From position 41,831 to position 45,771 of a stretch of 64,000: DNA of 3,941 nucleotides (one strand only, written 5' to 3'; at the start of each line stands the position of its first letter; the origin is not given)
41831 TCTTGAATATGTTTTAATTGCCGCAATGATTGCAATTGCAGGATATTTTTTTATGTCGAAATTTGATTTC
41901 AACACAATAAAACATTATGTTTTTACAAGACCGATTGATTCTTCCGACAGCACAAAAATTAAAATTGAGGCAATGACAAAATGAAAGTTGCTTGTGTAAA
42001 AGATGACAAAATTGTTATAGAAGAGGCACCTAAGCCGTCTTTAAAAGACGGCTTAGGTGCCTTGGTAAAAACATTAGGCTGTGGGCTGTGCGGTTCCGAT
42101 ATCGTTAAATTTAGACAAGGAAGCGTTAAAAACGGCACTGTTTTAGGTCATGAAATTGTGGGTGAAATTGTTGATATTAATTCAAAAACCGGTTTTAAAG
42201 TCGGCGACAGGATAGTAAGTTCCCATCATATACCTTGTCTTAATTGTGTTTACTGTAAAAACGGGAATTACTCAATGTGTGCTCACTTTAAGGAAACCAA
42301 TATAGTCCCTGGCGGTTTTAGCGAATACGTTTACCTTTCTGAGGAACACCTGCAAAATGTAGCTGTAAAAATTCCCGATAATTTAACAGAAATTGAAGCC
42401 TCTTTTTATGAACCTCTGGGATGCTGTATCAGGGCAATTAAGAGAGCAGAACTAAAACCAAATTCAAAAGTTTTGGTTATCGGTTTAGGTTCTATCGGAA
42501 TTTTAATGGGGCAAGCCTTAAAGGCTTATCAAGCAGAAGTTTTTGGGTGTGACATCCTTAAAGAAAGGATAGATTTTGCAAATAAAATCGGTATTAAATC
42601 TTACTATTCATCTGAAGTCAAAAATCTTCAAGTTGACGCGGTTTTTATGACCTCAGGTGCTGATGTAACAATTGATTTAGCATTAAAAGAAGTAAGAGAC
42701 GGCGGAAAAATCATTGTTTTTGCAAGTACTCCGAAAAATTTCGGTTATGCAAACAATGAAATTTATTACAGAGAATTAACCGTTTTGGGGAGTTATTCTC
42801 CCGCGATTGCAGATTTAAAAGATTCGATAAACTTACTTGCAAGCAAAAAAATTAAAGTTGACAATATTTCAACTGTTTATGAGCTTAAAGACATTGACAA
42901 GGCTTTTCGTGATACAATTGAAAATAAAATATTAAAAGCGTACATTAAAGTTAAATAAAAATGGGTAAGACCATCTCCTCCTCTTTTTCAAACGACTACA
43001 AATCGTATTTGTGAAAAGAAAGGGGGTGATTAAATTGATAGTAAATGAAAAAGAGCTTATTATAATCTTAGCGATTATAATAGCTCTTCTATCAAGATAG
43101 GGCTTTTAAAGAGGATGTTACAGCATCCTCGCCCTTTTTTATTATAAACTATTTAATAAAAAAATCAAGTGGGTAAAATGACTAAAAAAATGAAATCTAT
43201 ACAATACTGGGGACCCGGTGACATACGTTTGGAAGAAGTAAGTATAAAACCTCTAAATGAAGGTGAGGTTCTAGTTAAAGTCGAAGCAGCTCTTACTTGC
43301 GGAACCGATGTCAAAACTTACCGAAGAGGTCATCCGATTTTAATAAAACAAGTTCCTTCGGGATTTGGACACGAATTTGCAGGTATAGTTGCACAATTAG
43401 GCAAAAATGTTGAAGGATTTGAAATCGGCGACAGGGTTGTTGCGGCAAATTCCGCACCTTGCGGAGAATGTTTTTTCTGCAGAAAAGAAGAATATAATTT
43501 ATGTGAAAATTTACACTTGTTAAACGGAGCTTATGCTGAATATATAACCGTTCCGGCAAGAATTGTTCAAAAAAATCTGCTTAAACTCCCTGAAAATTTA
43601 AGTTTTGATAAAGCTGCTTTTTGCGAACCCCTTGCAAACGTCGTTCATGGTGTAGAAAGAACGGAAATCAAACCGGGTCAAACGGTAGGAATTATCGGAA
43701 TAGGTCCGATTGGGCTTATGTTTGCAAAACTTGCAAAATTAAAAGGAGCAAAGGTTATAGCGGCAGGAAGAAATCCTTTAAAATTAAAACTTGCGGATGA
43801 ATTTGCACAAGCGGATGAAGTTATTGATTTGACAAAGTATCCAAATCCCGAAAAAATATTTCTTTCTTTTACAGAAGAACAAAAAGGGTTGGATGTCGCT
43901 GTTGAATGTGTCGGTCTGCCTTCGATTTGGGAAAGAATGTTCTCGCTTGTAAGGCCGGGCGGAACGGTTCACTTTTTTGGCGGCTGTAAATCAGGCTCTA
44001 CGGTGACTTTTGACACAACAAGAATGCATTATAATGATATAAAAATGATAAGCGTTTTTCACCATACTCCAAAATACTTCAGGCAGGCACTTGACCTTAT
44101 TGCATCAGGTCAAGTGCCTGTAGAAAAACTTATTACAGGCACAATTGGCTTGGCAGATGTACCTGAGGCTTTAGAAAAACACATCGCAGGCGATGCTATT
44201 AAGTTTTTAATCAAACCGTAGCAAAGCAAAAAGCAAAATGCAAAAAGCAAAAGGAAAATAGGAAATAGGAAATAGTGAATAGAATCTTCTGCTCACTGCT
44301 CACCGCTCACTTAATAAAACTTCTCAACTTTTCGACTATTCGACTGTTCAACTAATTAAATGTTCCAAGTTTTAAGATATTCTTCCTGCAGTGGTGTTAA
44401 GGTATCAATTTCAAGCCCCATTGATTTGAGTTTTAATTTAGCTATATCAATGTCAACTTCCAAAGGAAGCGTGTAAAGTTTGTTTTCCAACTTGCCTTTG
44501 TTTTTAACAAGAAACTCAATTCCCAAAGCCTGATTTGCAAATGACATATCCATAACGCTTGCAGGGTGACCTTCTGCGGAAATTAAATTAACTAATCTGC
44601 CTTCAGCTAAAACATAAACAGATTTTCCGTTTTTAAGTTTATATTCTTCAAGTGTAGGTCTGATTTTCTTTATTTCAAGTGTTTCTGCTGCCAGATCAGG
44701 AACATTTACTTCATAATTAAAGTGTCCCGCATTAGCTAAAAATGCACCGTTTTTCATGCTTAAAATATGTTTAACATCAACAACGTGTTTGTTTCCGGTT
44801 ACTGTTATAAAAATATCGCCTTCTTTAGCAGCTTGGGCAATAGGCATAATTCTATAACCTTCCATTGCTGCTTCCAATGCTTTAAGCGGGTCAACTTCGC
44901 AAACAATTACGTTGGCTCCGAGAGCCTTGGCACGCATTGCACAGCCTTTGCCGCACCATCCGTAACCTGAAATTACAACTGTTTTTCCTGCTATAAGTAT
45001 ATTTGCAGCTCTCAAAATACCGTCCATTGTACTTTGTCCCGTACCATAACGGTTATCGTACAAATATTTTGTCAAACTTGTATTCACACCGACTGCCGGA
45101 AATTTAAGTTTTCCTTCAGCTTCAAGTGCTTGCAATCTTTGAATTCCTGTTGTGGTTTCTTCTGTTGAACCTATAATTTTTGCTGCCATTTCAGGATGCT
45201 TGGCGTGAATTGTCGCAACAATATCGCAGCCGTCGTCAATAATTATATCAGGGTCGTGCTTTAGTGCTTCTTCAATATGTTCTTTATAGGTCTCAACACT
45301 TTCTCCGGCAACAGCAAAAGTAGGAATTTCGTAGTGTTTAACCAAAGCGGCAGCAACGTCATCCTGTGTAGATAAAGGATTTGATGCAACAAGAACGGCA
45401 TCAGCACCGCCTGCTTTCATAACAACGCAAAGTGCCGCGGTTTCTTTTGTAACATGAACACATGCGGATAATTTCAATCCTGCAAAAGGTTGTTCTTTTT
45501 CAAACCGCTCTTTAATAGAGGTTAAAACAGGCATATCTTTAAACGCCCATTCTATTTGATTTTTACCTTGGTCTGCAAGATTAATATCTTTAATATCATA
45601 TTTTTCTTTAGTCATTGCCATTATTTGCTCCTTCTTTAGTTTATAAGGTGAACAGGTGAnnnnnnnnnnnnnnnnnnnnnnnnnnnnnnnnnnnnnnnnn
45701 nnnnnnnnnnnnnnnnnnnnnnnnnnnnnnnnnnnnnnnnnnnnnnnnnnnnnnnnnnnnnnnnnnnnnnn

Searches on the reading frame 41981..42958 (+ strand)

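Call 46: search_protein_families(library=pfam, proteins=[window:41981-42958:+], max_evalue=0.00001)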
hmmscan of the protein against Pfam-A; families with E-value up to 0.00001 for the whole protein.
window:41981-42958:+ (325 aa): 2 families
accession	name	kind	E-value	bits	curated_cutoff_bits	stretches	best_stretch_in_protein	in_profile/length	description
PF08240.17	ADH_N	-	3.7e-21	75.8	23.5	1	27-125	5-100/104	Alcohol dehydrogenase GroES-like domain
PF00107.32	ADH_zinc_N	-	2.8e-14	53.6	31.8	1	172-287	2-128/129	Zinc-binding dehydrogenase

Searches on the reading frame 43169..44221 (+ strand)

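Call 46: search_protein_families(library=pfam, proteins=[window:43169-44221:+], max_evalue=0.00001)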
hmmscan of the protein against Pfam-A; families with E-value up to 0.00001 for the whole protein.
window:43169-44221:+ (350 aa): 4 families
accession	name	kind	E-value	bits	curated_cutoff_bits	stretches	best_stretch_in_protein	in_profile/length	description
PF08240.17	ADH_N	-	1e-27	96.8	23.5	1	31-134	2-100/104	Alcohol dehydrogenase GroES-like domain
PF00107.32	ADH_zinc_N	-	9.6e-24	84.2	31.8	1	180-312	1-128/129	Zinc-binding dehydrogenase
PF13602.12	ADH_zinc_N_2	-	2.1e-07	32.3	27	1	215-341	3-126/134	Zinc-binding dehydrogenase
PF16912.11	Glu_dehyd_C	-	7.1e-06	26.1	34.9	0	161-345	23-206/211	Glucose dehydrogenase C-terminus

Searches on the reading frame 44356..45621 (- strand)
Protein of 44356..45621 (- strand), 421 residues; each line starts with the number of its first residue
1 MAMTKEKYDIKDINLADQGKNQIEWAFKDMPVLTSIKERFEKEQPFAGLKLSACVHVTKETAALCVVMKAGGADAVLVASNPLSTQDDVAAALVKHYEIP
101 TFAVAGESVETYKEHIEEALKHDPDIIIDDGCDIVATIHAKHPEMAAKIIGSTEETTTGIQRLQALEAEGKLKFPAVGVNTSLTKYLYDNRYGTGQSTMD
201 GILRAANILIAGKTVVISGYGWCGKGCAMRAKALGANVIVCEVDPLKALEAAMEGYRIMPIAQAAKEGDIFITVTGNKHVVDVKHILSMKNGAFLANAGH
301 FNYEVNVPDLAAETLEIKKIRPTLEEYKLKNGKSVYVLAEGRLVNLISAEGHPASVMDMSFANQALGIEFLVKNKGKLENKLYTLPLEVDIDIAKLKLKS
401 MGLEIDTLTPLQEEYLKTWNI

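Call 46: search_protein_families(library=pfam, proteins=[window:44356-45621:-], max_evalue=0.00001)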
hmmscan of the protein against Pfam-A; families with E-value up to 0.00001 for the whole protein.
window:44356-45621:- (421 aa): 4 families
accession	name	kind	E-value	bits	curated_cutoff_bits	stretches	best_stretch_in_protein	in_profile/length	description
PF05221.23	AdoHcyase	-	2e-60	204.9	25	2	7-140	1-138/299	S-adenosyl-L-homocysteine hydrolase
PF00670.27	AdoHcyase_NAD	-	1.1e-54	185.4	27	1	190-350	1-161/162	S-adenosyl-L-homocysteine hydrolase, NAD binding domain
PF02826.25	2-Hacid_dh_C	-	1.8e-09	37.7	25.1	1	209-299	33-127/178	D-isomer specific 2-hydroxyacid dehydrogenase, NAD binding domain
PF07991.19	KARI_N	-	6.4e-07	29.5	20.6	1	210-304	2-100/165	Acetohydroxy acid isomeroreductase, NADPH-binding domain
